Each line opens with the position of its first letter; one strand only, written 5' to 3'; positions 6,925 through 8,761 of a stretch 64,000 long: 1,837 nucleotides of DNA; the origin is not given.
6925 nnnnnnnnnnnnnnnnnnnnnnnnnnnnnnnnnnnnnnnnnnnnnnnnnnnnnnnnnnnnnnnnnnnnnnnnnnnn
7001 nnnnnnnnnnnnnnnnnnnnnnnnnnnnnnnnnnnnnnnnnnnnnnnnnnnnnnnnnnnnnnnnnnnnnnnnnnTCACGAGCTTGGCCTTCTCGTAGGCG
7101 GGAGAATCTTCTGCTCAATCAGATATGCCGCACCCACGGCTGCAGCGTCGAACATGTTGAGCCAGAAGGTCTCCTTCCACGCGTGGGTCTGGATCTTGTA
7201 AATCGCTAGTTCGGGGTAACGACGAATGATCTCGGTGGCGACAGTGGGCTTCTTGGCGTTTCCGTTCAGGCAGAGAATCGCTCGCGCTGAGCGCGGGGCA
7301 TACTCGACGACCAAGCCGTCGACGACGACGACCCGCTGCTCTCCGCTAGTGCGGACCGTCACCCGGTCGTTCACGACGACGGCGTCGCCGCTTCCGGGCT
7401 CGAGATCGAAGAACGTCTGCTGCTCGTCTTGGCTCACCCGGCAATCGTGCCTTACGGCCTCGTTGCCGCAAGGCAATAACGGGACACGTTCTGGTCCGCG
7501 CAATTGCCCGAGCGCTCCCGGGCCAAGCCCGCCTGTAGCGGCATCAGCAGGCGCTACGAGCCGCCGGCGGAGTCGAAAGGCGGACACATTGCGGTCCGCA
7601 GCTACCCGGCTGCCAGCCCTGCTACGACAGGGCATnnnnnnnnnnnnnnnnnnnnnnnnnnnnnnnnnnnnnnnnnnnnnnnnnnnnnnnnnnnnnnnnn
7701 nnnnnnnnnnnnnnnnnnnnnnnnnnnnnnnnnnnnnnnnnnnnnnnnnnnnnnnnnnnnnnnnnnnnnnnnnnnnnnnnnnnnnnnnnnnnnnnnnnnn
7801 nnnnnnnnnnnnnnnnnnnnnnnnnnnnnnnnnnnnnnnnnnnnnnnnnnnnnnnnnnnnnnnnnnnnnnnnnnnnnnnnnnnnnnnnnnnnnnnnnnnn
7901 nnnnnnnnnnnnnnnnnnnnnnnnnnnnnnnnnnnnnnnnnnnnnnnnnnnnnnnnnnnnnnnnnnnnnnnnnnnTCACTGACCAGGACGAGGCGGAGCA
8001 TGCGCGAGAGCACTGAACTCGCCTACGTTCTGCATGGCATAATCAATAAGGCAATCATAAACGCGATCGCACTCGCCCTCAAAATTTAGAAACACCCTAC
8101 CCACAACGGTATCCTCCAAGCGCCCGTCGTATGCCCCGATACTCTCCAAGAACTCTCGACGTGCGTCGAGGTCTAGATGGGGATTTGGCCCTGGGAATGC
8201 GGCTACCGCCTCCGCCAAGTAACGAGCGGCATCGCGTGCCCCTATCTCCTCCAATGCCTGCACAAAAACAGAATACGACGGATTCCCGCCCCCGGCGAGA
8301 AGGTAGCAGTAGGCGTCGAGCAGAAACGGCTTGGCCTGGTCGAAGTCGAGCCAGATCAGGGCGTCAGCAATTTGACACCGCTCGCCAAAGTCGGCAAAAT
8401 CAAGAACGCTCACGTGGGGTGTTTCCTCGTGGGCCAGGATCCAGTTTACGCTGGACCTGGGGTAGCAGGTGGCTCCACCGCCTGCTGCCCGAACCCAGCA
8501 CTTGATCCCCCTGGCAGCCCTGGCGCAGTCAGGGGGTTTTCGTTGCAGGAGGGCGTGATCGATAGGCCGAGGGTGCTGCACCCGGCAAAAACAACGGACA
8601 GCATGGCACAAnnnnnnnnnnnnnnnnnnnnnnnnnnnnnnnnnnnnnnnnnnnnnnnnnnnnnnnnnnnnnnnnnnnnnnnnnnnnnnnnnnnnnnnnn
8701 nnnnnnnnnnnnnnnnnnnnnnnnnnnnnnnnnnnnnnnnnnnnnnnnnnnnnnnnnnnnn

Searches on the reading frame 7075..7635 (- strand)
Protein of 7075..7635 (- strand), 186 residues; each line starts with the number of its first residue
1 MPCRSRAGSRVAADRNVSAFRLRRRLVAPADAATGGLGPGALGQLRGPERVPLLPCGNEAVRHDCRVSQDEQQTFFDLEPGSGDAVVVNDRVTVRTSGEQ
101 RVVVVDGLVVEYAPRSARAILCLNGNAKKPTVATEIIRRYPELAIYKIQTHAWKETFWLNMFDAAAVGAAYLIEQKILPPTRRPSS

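Call 17: search_protein_families(library=pfam, proteins=[window:7075-7635:-], max_evalue=0.01)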
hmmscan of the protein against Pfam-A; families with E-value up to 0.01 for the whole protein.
window:7075-7635:- (186 aa): 0 families

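Call 25: search_protein_families(library=phrogs, proteins=[window:7075-7635:-], max_evalue=0.1)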
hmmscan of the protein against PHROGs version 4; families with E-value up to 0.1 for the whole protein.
window:7075-7635:- (186 aa): 1 family
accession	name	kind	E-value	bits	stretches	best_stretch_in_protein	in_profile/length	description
phrog_159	-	DNA, RNA and nucleotide metabolism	0.083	12.8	0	109-176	191-251/330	RuvC-like Holliday junction resolvase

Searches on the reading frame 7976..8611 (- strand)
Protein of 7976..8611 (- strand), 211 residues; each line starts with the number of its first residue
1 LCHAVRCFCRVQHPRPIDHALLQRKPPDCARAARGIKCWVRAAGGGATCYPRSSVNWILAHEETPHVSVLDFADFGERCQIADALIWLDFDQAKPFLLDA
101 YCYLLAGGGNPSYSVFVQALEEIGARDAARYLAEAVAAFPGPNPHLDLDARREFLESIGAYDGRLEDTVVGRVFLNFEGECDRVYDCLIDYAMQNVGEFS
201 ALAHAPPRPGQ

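Call 17: search_protein_families(library=pfam, proteins=[window:7976-8611:-], max_evalue=0.01)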
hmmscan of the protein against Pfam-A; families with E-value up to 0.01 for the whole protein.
window:7976-8611:- (211 aa): 1 family
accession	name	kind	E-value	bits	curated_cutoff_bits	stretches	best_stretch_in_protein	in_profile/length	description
PF14300.12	DMP19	-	4.1e-05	24.6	25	1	109-166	33-88/112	DMP19-like protein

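Call 25: search_protein_families(library=phrogs, proteins=[window:7976-8611:-], max_evalue=0.1)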
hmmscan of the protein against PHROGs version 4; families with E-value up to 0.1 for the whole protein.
window:7976-8611:- (211 aa): 0 families
